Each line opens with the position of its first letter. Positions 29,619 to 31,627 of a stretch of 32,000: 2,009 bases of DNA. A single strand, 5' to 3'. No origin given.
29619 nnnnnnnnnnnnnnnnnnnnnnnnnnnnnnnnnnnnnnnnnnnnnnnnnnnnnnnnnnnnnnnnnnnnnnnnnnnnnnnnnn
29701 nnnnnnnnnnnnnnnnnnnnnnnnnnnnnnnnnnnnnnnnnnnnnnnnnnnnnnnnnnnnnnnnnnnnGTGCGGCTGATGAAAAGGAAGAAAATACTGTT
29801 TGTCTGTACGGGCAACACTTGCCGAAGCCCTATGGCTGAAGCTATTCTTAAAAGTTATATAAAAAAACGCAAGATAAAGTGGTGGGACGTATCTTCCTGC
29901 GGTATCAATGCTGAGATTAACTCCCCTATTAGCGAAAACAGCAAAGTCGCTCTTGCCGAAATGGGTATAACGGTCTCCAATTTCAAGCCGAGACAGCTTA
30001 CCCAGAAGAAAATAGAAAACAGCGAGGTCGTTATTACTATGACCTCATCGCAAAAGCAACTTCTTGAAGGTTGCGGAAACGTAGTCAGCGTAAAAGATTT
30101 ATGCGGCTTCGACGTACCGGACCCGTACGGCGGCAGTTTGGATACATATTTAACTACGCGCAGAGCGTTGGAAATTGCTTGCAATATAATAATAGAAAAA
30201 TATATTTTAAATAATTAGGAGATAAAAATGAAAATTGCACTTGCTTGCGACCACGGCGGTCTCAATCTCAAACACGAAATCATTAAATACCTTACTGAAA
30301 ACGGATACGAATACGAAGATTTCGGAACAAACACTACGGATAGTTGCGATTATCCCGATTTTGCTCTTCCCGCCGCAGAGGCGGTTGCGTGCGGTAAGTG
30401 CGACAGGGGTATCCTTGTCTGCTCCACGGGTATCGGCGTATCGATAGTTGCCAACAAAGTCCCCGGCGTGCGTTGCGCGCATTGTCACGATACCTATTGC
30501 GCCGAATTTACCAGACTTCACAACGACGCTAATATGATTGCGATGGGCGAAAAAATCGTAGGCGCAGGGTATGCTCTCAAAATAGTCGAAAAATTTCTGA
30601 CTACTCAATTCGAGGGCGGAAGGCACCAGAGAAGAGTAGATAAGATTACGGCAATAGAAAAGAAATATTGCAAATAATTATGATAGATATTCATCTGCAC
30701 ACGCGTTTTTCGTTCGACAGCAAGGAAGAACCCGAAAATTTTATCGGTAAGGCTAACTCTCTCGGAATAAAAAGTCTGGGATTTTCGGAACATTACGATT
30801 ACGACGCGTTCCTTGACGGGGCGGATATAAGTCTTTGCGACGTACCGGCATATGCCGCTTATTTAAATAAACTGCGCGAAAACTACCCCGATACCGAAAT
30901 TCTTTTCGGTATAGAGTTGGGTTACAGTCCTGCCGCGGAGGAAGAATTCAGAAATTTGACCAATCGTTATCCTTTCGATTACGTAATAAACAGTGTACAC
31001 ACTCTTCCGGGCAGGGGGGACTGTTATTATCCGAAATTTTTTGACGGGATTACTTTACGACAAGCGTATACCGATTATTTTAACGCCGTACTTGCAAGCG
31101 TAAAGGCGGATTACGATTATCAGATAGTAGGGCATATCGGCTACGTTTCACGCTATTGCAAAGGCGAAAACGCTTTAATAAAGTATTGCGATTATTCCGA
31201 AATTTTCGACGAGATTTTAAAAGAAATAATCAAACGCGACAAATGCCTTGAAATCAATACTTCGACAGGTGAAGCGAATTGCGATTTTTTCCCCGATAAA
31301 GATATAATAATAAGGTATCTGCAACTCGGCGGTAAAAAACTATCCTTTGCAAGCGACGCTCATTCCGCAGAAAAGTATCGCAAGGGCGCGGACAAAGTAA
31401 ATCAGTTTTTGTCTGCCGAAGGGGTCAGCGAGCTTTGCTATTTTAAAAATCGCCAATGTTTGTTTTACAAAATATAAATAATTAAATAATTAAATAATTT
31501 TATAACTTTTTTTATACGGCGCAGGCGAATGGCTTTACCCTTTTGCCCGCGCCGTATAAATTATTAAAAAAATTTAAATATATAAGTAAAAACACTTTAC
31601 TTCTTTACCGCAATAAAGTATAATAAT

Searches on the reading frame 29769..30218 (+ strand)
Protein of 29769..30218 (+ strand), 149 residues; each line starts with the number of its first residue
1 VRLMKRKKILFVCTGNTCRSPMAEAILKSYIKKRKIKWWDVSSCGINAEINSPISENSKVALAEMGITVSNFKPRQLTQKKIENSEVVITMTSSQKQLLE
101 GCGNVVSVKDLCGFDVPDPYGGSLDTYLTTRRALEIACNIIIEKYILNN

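Call 37: search_protein_families(library=pfam, proteins=[window:29769-30218:+], max_evalue=0.001)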
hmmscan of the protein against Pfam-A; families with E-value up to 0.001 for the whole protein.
window:29769-30218:+ (149 aa): 1 family
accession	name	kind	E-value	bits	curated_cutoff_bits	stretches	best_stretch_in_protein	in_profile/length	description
PF01451.26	LMWPc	-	3.7e-27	95.7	23.2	1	9-139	1-141/144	Low molecular weight phosphotyrosine protein phosphatase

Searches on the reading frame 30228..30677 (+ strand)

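Call 37: search_protein_families(library=pfam, proteins=[window:30228-30677:+], max_evalue=0.001)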
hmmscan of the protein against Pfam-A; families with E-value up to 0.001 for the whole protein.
window:30228-30677:+ (149 aa): 1 family
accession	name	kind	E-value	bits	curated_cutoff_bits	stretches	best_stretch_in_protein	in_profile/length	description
PF02502.23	LacAB_rpiB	-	8.1e-62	207.7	24.7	1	3-140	1-138/138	Ribose/Galactose Isomerase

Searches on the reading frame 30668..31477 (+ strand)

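Call 37: search_protein_families(library=pfam, proteins=[window:30668-31477:+], max_evalue=0.001)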
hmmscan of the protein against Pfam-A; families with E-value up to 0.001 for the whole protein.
window:30668-31477:+ (269 aa): 1 family
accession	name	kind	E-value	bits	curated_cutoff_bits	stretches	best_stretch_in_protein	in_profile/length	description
PF02811.25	PHP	-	3e-27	96.4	26.4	1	7-199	1-164/164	PHP domain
